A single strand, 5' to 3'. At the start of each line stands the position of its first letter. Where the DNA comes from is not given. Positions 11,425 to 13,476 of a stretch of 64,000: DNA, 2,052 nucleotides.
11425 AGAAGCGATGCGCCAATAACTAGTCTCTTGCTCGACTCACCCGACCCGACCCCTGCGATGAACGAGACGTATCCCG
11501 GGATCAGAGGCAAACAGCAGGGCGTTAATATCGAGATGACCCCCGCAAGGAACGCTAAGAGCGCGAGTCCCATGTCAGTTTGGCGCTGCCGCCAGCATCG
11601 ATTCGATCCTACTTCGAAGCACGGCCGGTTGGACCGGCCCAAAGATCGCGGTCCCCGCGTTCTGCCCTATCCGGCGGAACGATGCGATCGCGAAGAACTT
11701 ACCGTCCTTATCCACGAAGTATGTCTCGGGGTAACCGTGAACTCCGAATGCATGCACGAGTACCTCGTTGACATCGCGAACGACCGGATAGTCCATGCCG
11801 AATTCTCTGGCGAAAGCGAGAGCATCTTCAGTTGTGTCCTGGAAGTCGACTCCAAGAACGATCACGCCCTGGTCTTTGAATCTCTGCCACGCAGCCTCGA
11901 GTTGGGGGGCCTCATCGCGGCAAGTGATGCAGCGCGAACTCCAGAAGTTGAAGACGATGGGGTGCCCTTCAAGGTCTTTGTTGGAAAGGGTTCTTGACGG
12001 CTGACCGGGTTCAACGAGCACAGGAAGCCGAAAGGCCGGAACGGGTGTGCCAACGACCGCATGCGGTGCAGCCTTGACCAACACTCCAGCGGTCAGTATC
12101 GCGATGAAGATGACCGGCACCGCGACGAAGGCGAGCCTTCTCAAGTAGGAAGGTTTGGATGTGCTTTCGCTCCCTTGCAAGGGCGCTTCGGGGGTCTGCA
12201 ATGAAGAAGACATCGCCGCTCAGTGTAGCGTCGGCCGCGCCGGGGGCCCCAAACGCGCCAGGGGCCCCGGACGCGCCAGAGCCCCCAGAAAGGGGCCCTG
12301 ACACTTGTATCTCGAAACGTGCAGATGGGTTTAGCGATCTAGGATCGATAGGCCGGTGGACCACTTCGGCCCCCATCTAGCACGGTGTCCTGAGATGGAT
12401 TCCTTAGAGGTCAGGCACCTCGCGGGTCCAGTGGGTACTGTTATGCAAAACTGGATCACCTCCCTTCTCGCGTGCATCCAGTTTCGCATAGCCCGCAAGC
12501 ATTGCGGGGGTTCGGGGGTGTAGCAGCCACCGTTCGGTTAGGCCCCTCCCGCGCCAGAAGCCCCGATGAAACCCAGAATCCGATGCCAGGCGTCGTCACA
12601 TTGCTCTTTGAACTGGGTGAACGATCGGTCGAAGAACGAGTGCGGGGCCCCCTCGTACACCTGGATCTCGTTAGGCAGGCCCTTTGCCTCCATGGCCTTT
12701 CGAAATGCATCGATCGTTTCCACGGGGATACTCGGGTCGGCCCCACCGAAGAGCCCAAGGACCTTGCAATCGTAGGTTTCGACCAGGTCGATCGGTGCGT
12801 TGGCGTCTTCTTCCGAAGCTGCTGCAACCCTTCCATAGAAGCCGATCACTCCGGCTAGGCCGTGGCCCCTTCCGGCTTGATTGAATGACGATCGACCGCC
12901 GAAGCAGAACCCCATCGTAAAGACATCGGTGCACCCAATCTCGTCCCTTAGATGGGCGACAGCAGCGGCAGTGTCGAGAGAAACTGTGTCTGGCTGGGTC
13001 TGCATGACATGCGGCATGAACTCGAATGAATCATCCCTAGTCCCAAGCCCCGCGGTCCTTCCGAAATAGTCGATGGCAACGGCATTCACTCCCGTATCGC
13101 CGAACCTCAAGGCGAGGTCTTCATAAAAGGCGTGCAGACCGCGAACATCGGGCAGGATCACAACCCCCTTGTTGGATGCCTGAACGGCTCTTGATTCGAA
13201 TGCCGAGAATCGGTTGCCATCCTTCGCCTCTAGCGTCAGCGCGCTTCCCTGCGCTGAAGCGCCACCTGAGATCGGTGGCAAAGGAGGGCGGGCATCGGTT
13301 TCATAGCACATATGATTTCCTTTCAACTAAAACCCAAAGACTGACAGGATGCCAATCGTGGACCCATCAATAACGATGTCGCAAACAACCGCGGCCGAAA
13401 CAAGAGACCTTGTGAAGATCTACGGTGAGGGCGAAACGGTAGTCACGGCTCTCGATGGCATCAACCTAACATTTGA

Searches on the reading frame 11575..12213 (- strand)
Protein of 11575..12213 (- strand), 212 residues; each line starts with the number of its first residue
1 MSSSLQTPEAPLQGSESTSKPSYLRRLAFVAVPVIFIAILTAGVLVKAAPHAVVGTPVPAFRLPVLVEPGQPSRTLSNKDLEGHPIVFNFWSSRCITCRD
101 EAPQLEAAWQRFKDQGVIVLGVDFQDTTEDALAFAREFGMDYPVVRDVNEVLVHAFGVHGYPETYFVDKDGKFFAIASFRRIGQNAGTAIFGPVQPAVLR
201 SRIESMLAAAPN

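Call 13: search_protein_families(library=pfam, proteins=[window:11575-12213:-])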
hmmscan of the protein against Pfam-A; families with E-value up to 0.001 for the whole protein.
window:11575-12213:- (212 aa): 5 families
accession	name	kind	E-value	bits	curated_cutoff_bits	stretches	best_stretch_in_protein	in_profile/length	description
PF00578.27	AhpC-TSA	-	3.3e-21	76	26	1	54-172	1-120/124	AhpC/TSA family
PF08534.16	Redoxin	-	7.8e-14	52.1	26.6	1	54-172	2-127/148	Redoxin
PF13905.12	Thioredoxin_8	-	2.8e-08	34.4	27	1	85-172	3-93/94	Thioredoxin-like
PF00085.26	Thioredoxin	-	3.8e-06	27.3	23.5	1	84-131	19-65/103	Thioredoxin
PF13098.12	Thioredoxin_2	-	0.00046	20.9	27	1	82-173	4-87/104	Thioredoxin-like domain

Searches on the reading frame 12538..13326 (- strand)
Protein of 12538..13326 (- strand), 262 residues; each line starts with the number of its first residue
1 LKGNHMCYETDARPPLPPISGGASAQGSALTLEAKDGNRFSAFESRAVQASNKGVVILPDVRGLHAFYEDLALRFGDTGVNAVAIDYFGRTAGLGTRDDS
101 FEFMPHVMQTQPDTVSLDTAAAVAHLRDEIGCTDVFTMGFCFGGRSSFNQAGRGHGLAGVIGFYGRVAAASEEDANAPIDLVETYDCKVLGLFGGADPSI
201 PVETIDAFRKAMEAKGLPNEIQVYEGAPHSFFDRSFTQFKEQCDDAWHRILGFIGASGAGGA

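Call 13: search_protein_families(library=pfam, proteins=[window:12538-13326:-])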
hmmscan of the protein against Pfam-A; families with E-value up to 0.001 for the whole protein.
window:12538-13326:- (262 aa): 1 family
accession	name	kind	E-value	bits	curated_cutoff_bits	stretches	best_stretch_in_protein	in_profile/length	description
PF01738.24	DLH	-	8.2e-32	111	21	1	47-255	8-214/217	Dienelactone hydrolase family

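Call 45: find_homologous_proteins(query=window:12541-13326:-, max_evalue=1e-40)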
Query window:12541-13326:- (262 aa): 7988 proteins with E <= 1e-40 among 8000 candidates; the best 120 are listed.
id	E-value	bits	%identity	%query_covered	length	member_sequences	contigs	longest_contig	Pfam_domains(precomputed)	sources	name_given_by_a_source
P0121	4.1e-170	582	100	98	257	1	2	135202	PF01738.25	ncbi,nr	ncbi:MAG: dienelactone hydrolase family protein [Actinomycetota bacterium]|nr:dienelactone hydrolase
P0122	8.7e-114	397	69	95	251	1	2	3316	PF01738.25,PF02230.23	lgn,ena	-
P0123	7.1e-107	375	65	95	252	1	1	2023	PF01738.25,PF12146.16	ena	-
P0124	1.8e-106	373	64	96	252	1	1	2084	PF01738.25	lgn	-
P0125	3.0e-106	373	65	96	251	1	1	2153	PF01738.25,PF12146.16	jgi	jgi:carboxymethylenebutenolidase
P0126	1.2e-105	371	66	95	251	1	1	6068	PF01738.25,PF12146.16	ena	-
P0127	1.5e-105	370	67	95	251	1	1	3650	PF01738.25,PF12146.16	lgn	-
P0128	1.6e-105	370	66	97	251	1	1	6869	PF01738.25,PF12146.16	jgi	jgi:carboxymethylenebutenolidase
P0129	7.7e-105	368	64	96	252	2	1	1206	PF01738.25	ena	-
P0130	1.3e-104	367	64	96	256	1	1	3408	PF01738.25,PF12146.16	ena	-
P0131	1.4e-104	367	64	97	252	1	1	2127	PF01738.25,PF12146.16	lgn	-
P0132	5.4e-104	365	65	95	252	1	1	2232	PF01738.25,PF12146.16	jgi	jgi:carboxymethylenebutenolidase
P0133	6.1e-104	365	64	96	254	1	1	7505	PF01738.25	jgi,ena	-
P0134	6.7e-104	365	65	96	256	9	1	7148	PF01738.25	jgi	jgi:carboxymethylenebutenolidase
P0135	7.0e-104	365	62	97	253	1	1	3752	PF01738.25,PF00561.27,PF12146.16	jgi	jgi:carboxymethylenebutenolidase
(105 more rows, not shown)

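Call 54: find_encoding_contigs(protein=P0121, flank=10000)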
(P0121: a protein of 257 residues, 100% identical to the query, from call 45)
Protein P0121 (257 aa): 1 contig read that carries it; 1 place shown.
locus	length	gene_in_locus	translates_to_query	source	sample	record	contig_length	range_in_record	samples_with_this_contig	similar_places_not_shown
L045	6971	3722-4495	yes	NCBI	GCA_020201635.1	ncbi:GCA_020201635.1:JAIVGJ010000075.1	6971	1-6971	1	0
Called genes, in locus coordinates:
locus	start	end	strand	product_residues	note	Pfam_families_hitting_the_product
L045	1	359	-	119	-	PF01243:PNPOx_N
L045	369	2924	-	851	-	PF12704:MacB_PCD, PF02687:FtsX, PF12704:MacB_PCD, PF02687:FtsX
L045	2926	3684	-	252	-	PF00005:ABC_tran, PF02463:SMC_N (faint), PF13304:AAA_21 (faint)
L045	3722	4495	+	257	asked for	PF01738:DLH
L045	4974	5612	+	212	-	PF08534:Redoxin, PF00578:AhpC-TSA, PF00085:Thioredoxin (faint), PF13905:Thioredoxin_8 (weak)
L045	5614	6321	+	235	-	PF02683:DsbD_TM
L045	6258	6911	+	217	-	PF00578:AhpC-TSA, PF08534:Redoxin, PF00085:Thioredoxin, PF13098:Thioredoxin_2 (weak), PF13905:Thioredoxin_8 (weak)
